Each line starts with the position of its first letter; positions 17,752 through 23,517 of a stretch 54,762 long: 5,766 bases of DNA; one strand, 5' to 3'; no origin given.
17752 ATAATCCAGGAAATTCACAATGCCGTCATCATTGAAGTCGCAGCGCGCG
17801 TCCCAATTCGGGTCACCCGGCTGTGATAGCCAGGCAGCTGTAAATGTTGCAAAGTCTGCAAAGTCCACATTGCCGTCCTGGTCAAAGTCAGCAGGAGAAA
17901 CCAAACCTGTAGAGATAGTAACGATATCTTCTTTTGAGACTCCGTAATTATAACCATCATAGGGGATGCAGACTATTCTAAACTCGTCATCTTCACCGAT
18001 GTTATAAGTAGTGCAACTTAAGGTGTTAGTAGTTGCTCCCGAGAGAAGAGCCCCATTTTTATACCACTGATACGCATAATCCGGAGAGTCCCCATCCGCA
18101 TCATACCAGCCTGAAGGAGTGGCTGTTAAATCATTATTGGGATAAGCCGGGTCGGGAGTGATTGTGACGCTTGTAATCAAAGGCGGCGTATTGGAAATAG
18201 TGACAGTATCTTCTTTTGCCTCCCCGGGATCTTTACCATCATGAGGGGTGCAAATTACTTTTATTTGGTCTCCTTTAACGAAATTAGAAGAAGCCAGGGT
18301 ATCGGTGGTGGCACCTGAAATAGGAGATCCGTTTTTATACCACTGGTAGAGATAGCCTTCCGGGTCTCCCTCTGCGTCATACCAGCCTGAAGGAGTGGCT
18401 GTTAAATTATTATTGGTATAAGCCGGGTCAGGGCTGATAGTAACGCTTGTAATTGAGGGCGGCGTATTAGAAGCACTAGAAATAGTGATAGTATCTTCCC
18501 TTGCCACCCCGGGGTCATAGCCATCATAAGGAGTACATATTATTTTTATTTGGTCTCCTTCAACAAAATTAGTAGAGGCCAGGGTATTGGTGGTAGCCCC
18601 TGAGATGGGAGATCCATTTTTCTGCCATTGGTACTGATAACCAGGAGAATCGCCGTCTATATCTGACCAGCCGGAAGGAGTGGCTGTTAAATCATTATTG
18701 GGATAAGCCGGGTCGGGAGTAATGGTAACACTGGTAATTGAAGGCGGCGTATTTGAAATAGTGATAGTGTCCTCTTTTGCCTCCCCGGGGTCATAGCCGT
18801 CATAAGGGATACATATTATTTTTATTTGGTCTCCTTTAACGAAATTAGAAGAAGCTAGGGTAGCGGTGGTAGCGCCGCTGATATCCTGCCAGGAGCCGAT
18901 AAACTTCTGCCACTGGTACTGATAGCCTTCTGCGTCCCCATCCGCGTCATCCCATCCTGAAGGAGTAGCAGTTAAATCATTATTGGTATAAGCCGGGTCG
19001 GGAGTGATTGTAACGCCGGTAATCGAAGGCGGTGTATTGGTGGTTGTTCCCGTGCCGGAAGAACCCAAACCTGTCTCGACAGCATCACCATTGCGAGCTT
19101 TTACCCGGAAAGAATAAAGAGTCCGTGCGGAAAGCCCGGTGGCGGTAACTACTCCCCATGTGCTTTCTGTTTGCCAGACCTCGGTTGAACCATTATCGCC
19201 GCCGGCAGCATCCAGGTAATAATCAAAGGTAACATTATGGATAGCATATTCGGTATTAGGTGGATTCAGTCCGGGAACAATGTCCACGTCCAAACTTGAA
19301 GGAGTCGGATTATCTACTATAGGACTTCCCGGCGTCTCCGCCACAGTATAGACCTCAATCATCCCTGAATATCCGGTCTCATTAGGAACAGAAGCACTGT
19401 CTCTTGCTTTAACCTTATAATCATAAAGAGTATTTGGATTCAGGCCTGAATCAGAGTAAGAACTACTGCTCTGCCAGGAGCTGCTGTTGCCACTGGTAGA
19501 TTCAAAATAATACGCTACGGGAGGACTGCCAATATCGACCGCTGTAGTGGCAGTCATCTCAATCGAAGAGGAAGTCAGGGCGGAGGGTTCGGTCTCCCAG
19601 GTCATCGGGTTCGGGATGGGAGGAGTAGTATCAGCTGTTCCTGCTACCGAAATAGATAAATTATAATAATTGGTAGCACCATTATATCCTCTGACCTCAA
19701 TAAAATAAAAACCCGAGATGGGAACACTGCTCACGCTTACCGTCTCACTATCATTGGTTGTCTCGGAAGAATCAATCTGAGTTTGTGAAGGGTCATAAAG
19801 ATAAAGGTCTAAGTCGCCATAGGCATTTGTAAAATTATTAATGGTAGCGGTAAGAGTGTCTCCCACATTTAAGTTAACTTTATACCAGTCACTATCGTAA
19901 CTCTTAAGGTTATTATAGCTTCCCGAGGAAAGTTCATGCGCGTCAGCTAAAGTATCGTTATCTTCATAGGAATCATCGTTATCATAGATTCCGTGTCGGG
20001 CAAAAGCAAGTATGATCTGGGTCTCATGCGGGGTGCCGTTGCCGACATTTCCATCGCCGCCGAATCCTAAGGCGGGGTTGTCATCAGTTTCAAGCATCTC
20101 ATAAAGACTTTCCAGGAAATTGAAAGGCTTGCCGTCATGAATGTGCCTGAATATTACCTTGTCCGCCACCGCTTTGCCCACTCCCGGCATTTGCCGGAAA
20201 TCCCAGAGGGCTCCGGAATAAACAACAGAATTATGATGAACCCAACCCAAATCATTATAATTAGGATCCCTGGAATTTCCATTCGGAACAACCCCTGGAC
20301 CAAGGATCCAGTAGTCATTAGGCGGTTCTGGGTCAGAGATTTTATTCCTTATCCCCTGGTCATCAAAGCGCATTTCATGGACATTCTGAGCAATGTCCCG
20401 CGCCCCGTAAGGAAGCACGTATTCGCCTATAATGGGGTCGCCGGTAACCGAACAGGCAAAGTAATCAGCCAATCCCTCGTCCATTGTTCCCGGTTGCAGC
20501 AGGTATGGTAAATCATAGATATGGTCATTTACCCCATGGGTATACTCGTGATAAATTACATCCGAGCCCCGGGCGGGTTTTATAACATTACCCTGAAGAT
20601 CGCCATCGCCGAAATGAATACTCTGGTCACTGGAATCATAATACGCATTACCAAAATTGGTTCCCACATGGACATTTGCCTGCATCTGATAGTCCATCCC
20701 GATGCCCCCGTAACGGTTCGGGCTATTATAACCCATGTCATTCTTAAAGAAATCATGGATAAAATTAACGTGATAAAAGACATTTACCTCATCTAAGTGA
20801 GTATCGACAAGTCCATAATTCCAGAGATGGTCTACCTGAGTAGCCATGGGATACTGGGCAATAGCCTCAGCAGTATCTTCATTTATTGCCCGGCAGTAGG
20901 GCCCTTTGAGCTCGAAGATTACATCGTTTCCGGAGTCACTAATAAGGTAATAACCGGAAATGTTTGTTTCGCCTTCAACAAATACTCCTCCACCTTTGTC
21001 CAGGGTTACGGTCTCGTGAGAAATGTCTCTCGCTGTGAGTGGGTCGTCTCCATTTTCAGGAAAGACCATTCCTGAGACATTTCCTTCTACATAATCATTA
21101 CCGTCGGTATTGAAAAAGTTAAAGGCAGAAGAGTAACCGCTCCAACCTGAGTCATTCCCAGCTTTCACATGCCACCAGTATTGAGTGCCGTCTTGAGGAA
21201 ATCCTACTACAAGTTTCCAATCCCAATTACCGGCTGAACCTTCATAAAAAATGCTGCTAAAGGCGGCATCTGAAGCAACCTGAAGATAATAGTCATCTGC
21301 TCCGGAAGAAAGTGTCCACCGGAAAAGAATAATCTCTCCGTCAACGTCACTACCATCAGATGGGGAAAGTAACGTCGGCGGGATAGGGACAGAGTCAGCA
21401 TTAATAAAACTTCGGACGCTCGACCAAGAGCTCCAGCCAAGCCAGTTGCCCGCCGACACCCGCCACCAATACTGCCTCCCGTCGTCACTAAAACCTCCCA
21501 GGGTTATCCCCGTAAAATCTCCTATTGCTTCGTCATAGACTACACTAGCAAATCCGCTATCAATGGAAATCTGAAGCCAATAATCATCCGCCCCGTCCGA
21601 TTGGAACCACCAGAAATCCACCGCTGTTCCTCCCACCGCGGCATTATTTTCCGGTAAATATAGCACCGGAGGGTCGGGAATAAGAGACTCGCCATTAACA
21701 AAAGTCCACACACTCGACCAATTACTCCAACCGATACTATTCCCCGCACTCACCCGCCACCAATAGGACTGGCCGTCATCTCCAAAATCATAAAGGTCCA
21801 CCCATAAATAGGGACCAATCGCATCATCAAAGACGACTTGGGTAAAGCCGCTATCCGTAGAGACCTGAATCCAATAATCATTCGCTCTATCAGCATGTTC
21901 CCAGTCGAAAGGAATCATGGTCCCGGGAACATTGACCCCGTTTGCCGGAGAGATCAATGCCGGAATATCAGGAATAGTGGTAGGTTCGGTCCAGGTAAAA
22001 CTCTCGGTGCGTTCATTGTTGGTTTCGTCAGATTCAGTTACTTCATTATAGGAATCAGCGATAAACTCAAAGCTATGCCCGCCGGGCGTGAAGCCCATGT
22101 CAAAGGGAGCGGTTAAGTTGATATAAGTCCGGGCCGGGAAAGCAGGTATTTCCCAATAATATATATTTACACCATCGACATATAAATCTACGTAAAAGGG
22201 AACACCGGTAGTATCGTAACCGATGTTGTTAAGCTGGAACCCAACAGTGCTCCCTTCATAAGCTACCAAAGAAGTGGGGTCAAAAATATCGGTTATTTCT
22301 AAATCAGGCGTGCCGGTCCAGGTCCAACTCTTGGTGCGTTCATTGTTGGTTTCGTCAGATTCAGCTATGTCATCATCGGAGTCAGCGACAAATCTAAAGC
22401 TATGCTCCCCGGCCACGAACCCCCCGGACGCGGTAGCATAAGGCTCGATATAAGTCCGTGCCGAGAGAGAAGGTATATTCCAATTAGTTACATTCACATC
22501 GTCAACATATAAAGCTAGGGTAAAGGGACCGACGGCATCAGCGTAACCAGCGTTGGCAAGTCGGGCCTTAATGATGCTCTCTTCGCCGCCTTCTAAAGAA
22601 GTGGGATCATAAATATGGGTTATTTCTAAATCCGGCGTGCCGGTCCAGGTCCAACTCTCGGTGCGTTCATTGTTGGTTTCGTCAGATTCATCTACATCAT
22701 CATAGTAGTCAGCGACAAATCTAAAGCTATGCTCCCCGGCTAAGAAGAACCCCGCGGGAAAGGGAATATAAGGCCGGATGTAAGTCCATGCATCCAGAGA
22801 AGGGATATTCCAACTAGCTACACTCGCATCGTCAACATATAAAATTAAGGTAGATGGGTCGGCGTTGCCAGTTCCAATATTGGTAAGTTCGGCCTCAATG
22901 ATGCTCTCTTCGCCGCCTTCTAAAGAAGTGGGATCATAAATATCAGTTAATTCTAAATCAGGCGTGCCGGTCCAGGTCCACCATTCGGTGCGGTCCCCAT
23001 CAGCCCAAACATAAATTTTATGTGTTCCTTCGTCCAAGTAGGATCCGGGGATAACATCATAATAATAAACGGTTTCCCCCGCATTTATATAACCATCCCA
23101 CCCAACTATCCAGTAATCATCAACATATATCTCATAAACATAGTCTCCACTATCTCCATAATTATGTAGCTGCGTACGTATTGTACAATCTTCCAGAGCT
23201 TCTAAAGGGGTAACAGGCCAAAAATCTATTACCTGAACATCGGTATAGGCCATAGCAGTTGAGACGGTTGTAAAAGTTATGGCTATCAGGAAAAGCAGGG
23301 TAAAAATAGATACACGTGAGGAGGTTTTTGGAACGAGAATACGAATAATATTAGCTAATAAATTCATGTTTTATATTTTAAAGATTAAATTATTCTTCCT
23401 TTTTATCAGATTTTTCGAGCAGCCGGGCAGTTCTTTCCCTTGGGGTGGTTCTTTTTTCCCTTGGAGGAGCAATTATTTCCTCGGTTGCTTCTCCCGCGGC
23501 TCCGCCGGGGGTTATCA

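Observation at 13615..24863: An operon encodes a 3250-aa secreted protease/adhesin giant protein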

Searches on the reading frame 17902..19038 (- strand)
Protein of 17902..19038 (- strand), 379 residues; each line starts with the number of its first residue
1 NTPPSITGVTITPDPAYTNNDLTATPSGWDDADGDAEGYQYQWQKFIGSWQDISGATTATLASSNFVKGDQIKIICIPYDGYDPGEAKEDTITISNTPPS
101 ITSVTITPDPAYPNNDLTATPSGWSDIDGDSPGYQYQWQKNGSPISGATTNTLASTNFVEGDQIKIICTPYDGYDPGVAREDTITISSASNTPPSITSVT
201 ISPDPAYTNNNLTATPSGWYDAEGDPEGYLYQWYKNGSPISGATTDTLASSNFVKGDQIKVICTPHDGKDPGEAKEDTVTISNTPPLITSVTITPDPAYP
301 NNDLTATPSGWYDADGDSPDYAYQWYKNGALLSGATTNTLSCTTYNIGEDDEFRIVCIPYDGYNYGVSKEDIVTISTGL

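Call 50: search_protein_families(library=pfam, proteins=[window:17902-19038:-], max_evalue=0.1)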
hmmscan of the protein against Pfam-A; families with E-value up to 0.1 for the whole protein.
window:17902-19038:- (379 aa): 6 families
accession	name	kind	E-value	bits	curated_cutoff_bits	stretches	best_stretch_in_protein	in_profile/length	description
PF13895.12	Ig_2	-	1.9e-08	34.8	27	1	130-170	25-63/79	Immunoglobulin domain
PF13927.12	Ig_3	-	2.9e-05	24.9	30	0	222-246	25-48/78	Immunoglobulin domain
PF08316.16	Pal1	-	0.0037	18.5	25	0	135-161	102-128/136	Pal1 cell morphology protein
PF06487.18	SAP18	-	0.0072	17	27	0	146-166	102-122/124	Sin3 associated polypeptide p18 (SAP18)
PF16681.11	Ig_5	-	0.032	15.1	27.3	0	135-163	21-49/82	Ig-like domain on T-cell surface glycoprotein CD3 epsilon chain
PF12150.14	MFP2b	-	0.032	14.6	24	0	222-244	28-50/164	Cytosolic motility protein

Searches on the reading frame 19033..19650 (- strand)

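Call 50: search_protein_families(library=pfam, proteins=[window:19033-19650:-], max_evalue=0.1)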
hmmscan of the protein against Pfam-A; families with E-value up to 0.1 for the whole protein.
window:19033-19650:- (206 aa): 4 families
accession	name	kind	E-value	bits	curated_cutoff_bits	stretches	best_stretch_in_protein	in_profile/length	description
PF00041.27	fn3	-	6.1e-07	30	25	1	110-189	6-72/84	Fibronectin type III domain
PF21605.3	CRLF2-like_D2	-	0.00037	21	27.3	0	57-96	40-83/94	Cytokine receptor-like factor 2-like, D2 domain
PF16656.11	Pur_ac_phosph_N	-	0.0012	19.8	30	0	166-188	61-83/93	Purple acid Phosphatase, N-terminal domain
PF25059.1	FN3_DSCAM-DSCAML_C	-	0.0093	16.7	39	0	58-88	40-70/89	DSCAM/DSCAML C-terminal Fn3-like domain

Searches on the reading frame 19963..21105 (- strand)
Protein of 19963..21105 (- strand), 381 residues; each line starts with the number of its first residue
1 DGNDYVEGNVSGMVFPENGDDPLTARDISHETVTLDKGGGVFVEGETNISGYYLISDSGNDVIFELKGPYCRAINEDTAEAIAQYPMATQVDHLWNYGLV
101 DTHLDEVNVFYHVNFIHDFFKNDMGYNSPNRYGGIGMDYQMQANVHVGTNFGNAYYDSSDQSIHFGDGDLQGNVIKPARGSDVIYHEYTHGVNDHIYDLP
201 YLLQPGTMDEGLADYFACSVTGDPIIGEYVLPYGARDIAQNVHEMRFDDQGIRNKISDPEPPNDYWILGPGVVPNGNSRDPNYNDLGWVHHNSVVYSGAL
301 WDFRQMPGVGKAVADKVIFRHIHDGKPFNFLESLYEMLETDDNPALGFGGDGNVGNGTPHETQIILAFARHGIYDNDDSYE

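Call 24: search_protein_representatives(protein=window:19963-21105:-)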
Query: 381 residues. Proteins with E-value up to 0.001 (for the whole library): 3066; up to 1e-10: 594; up to 1e-30: 44. The best 150 are listed.
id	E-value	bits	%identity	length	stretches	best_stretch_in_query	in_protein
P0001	2.8e-262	886.4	75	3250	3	1-381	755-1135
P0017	3.0e-121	421.9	56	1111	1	3-381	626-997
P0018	1.4e-73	264.8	45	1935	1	2-373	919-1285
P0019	3.6e-69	250.3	47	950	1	7-372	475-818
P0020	7.7e-66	239.4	42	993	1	7-378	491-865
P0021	1.6e-54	202.1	54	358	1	147-372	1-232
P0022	5.7e-54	200.3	45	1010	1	65-378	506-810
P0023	1.1e-51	192.8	41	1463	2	7-231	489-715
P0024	1.2e-51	192.6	53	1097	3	93-242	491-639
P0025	3.9e-51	190.9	44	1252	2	6-231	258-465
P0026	8.6e-50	186.5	50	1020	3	94-233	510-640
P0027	8.4e-49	183.2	47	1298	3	90-242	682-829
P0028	1.9e-48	182.1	45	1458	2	7-234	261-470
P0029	5.7e-45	170.6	46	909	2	7-239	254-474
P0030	3.1e-44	168.2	41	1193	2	3-238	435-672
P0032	2.5e-42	161.9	38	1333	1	5-375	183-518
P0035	1.1e-38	150.0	33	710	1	5-375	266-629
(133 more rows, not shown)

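Call 26: search_protein_families(library=pfam, proteins=[P0017, P0018, P0019, P0020, P0022, P0025, P0032, P0035], max_evalue=0.001)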
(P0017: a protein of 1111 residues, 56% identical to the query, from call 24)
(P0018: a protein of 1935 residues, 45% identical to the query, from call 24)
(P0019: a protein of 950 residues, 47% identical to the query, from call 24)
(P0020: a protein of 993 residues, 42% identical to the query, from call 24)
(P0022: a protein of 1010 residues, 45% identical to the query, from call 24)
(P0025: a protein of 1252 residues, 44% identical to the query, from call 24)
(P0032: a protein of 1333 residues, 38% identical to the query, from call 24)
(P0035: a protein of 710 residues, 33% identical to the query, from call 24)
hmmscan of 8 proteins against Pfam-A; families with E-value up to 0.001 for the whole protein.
P0017 (1111 aa): 5 families
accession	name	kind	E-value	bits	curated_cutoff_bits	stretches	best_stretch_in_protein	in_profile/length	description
PF25788.1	Ig_Rha78A_N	-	1.8e-13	51.1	27.4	1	541-623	11-100/105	Rha78A-like, N-terminal immunoglobulin domain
PF04151.21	PPC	-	7.3e-08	33.6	25.9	1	1021-1087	2-70/70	Bacterial pre-peptidase C-terminal domain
PF02868.21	Peptidase_M4_C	-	1.5e-06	28.6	24.4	1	822-930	3-105/165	Thermolysin metallopeptidase, alpha-helical domain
PF05506.17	PLipase_C_C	-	2.5e-06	28.8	24.4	0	245-279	39-73/80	Bacterial phospholipase C, C-terminal domain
PF00041.27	fn3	-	0.00017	22.2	25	0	544-622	10-83/84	Fibronectin type III domain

P0018 (1935 aa): 11 families
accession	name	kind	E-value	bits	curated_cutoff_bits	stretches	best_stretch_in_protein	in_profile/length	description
PF07705.17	CARDB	-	6.7e-36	123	22.7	3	1696-1805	2-99/101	CARDB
PF00041.27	fn3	-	7.5e-16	58.6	25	1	1483-1568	2-81/84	Fibronectin type III domain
PF05345.18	He_PIG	-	2.4e-12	47.5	24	1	1290-1360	5-84/96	Putative Ig domain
PF01447.24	Peptidase_M4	-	6.2e-11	43.4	22.4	1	1021-1109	61-145/145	Thermolysin metallopeptidase, catalytic domain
PF14292.12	SusE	-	3.9e-10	40.3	25.2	0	343-398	25-85/106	SusE outer membrane protein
PF25788.1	Ig_Rha78A_N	-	4.5e-10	40.1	27.4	0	889-919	71-102/105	Rha78A-like, N-terminal immunoglobulin domain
PF19190.6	BACON_2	-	2.6e-09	37.3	25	1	1379-1468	2-93/94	Viral BACON domain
PF24489.1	Ig_J_second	-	3e-08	34.1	27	0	888-914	64-90/105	Tip attachment protein J second Ig-like domain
PF02128.21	Peptidase_M36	-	2e-05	24.4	23.3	0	1089-1145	173-229/368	Fungalysin metallopeptidase (M36)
PF16655.11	PhoD_N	-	0.00014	22.8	30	0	859-904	31-81/90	PhoD-like phosphatase, N-terminal domain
PF16656.11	Pur_ac_phosph_N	-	0.00031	21.7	30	0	845-917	15-92/93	Purple acid Phosphatase, N-terminal domain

P0019 (950 aa): 4 families
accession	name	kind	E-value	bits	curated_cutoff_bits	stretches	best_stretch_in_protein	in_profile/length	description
PF01447.24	Peptidase_M4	-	1e-13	52.4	22.4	1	544-639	49-144/145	Thermolysin metallopeptidase, catalytic domain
PF07504.19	FTP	-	1.9e-11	44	21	1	119-162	7-49/51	Fungalysin/Thermolysin Propeptide Motif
PF02128.21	Peptidase_M36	-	2.6e-06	27.3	23.3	0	623-683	176-249/368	Fungalysin metallopeptidase (M36)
PF02868.21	Peptidase_M4_C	-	0.00034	21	24.4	1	644-774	2-122/165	Thermolysin metallopeptidase, alpha-helical domain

P0020 (993 aa): 5 families
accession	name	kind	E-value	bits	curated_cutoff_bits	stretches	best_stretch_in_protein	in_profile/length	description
PF07504.19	FTP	-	3.6e-09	36.8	21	1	125-165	8-49/51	Fungalysin/Thermolysin Propeptide Motif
PF02128.21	Peptidase_M36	-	4.5e-09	36.4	23.3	1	519-739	31-270/368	Fungalysin metallopeptidase (M36)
PF01447.24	Peptidase_M4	-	5.5e-09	37.1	22.4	1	562-670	44-144/145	Thermolysin metallopeptidase, catalytic domain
PF02868.21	Peptidase_M4_C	-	0.00019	21.8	24.4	1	675-814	2-122/165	Thermolysin metallopeptidase, alpha-helical domain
PF03413.25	PepSY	-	0.00084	20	24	0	179-244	2-59/60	Peptidase propeptide and YPEB domain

P0022 (1010 aa): 2 families
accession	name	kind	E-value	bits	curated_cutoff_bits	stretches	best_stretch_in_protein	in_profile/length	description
PF01447.24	Peptidase_M4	-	1e-10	42.7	22.4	1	581-635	93-145/145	Thermolysin metallopeptidase, catalytic domain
PF02868.21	Peptidase_M4_C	-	7.3e-05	23.2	24.4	1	638-757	1-119/165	Thermolysin metallopeptidase, alpha-helical domain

P0025 (1252 aa): 3 families
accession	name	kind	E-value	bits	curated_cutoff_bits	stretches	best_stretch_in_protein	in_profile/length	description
PF01447.24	Peptidase_M4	-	3.3e-12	47.5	22.4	1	304-426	43-143/145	Thermolysin metallopeptidase, catalytic domain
PF07504.19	FTP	-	6.3e-09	36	21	1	133-169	13-49/51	Fungalysin/Thermolysin Propeptide Motif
PF00041.27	fn3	-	2.3e-07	31.3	25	0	808-890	11-82/84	Fibronectin type III domain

P0032 (1333 aa): 5 families
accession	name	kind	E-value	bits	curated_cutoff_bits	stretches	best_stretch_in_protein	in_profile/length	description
PF18911.6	PKD_4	-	2.5e-08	34.3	27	1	828-887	16-74/85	PKD domain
PF17963.7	Big_9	-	7.1e-08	33.7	23.6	0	901-979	1-87/89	Bacterial Ig domain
PF01447.24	Peptidase_M4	-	1.9e-06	28.9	22.4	1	253-367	34-145/145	Thermolysin metallopeptidase, catalytic domain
PF02868.21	Peptidase_M4_C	-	4.5e-06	27.1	24.4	1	372-471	2-119/165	Thermolysin metallopeptidase, alpha-helical domain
PF03413.25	PepSY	-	0.00077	20.2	24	0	110-175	2-57/60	Peptidase propeptide and YPEB domain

P0035 (710 aa): 2 families
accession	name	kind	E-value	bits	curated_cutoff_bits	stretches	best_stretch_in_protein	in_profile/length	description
PF02868.21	Peptidase_M4_C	-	3.1e-09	37.4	24.4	1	467-606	8-149/165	Thermolysin metallopeptidase, alpha-helical domain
PF07504.19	FTP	-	4.4e-07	30.1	21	1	143-174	16-47/51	Fungalysin/Thermolysin Propeptide Motif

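Call 27: find_encoding_contigs(protein=P0017, flank=6000, max_places=3)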
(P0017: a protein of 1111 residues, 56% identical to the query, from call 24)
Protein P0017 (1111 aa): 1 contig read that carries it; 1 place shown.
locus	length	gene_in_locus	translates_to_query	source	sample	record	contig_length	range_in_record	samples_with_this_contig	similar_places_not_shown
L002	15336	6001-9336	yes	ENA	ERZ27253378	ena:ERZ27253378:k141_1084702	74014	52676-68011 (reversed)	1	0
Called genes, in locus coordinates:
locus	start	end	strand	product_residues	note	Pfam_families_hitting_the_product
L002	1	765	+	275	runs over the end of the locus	PF00072:Response_reg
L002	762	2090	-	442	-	PF01381:HTH_3 (weak), PF12844:HTH_19 (faint), PF13443:HTH_26 (faint), PF13560:HTH_31 (faint), PF07883:Cupin_2 (faint)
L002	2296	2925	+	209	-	-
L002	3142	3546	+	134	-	-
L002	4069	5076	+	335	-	-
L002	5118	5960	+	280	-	-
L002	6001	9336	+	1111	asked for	PF25788:Ig_Rha78A_N (faint), PF02868:Peptidase_M4_C (weak), PF04151:PPC (weak)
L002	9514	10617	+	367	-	PF00356:LacI, PF00532:Peripla_BP_1, PF13407:Peripla_BP_4 (weak), PF13377:Peripla_BP_3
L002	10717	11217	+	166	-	-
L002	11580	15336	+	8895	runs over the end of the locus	-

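Call 28: find_encoding_contigs(protein=P0018, flank=6000, max_places=3)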
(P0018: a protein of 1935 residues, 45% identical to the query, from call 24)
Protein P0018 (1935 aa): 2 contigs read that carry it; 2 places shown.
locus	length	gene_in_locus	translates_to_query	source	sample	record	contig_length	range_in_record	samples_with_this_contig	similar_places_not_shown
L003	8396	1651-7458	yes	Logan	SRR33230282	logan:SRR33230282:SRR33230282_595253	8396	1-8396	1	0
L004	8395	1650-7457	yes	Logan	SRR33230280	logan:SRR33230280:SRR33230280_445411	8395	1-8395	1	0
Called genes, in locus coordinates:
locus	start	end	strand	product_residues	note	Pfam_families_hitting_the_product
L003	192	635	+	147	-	-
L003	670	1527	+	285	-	-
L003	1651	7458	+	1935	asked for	PF14292:SusE (faint), PF25788:Ig_Rha78A_N (faint), PF25833:Fn3_SaeA_3rd (faint), PF01447:Peptidase_M4, PF05345:He_PIG, PF19190:BACON_2, PF00041:fn3 (weak), PF07705:CARDB, +2 more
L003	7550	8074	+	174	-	-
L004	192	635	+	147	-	-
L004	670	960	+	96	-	-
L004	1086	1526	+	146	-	-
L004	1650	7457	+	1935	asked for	PF14292:SusE (faint), PF25788:Ig_Rha78A_N (faint), PF25833:Fn3_SaeA_3rd (faint), PF01447:Peptidase_M4, PF05345:He_PIG, PF19190:BACON_2, PF00041:fn3 (weak), PF07705:CARDB, +2 more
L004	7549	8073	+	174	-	-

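Call 29: find_encoding_contigs(protein=P0022, flank=6000, max_places=3)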
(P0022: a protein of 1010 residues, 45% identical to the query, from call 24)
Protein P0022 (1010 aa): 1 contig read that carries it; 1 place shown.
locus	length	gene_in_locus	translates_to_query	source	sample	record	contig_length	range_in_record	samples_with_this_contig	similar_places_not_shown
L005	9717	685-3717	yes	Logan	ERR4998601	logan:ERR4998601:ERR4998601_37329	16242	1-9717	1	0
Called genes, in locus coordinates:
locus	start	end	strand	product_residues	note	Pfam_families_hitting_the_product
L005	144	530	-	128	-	-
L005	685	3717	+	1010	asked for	PF01447:Peptidase_M4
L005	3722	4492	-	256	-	PF00528:BPD_transp_1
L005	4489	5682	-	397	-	PF00005:ABC_tran, PF13304:AAA_21 (faint), PF00571:CBS (faint)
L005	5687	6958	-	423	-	PF00528:BPD_transp_1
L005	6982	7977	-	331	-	PF04069:OpuAC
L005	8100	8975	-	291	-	PF01370:Epimerase, PF04321:RmlD_sub_bind, PF07993:NAD_binding_4 (faint), PF16363:GDP_Man_Dehyd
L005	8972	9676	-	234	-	PF00483:NTP_transferase, PF12804:NTP_transf_3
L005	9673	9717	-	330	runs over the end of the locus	PF00106:adh_short (weak), PF01073:3Beta_HSD, PF01370:Epimerase, PF02719:Polysacc_synt_2, PF04321:RmlD_sub_bind, PF07993:NAD_binding_4, PF16363:GDP_Man_Dehyd, PF13460:NAD_binding_10, +1 more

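Call 30: search_protein_families(library=pfam, proteins=[L002:4069-5076:+, L002:5118-5960:+, L002:3142-3546:+, L002:2296-2925:+, L003:192-635:+, L003:670-1527:+, L003:7550-8074:+], max_evalue=1)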
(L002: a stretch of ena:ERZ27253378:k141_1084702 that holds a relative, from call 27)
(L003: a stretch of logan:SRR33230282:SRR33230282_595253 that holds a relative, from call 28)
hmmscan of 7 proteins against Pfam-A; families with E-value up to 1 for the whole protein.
L002:4069-5076:+ (335 aa): 3 families
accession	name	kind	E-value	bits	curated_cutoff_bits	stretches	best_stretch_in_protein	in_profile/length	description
PF07504.19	FTP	-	0.0017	18.6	21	1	193-215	15-37/51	Fungalysin/Thermolysin Propeptide Motif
PF03413.25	PepSY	-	0.0077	17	24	1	241-320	2-57/60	Peptidase propeptide and YPEB domain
PF09648.15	YycI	-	0.013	15.5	29.7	1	142-249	80-174/232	YycI protein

L002:5118-5960:+ (280 aa): 3 families
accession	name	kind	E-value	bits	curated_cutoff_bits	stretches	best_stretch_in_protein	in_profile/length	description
PF03413.25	PepSY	-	5.9e-05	23.7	24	1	197-274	2-59/60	Peptidase propeptide and YPEB domain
PF07504.19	FTP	-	0.0024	18.1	21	1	151-180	18-47/51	Fungalysin/Thermolysin Propeptide Motif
PF05223.17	MecA_N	-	0.11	13.3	22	1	111-185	2-74/117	NTF2-like N-terminal transpeptidase domain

L002:3142-3546:+ (134 aa): 0 families

L002:2296-2925:+ (209 aa): 1 family
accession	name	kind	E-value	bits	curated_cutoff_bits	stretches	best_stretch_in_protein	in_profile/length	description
PF11880.13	DUF3400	-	0.11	12.6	25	1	31-46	17-32/45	Domain of unknown function (DUF3400)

L003:192-635:+ (147 aa): 0 families

L003:670-1527:+ (285 aa): 0 families

L003:7550-8074:+ (174 aa): 0 families

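Call 75: find_encoding_contigs(protein=P0023, flank=4000, max_places=2)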
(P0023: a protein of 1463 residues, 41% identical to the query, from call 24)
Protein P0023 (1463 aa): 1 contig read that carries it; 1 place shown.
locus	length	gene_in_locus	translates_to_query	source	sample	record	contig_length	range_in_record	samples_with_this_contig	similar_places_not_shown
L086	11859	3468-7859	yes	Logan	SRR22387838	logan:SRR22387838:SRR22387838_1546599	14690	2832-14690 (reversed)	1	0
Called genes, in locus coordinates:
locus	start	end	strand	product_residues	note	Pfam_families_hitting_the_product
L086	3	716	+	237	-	?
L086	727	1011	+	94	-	PF00216:Bac_DNA_binding, PF18291:HU-HIG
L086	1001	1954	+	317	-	PF03320:FBPase_glpX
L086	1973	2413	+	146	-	PF10604:Polyketide_cyc2, PF03364:Polyketide_cyc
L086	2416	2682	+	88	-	-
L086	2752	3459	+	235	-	PF07504:FTP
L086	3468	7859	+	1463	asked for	PF04151:PPC (faint), PF13620:CarboxypepD_reg, PF13715:CarbopepD_reg_2 (weak), PF02128:Peptidase_M36 (faint), PF13385:Laminin_G_3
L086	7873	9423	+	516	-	PF01551:Peptidase_M23, PF00395:SLH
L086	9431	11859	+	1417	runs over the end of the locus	PF25788:Ig_Rha78A_N (faint), PF13385:Laminin_G_3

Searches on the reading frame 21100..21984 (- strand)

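Call 50: search_protein_families(library=pfam, proteins=[window:21100-21984:-], max_evalue=0.1)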
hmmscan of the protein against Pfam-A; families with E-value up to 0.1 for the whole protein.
window:21100-21984:- (295 aa): 2 families
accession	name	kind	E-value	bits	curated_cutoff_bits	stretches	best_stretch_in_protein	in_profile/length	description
PF24489.1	Ig_J_second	-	0.0022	18.4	27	0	264-287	66-89/105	Tip attachment protein J second Ig-like domain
PF05506.17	PLipase_C_C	-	0.033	15.5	24.4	0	117-146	46-74/80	Bacterial phospholipase C, C-terminal domain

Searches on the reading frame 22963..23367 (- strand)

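Call 50: search_protein_families(library=pfam, proteins=[window:22963-23367:-], max_evalue=0.1)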
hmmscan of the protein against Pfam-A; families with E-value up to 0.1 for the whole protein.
window:22963-23367:- (135 aa): 1 family
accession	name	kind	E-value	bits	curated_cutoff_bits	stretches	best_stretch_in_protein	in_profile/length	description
PF24108.1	DUF7383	-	0.087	13.5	27.9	0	63-126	49-108/123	Family of unknown function (DUF7383)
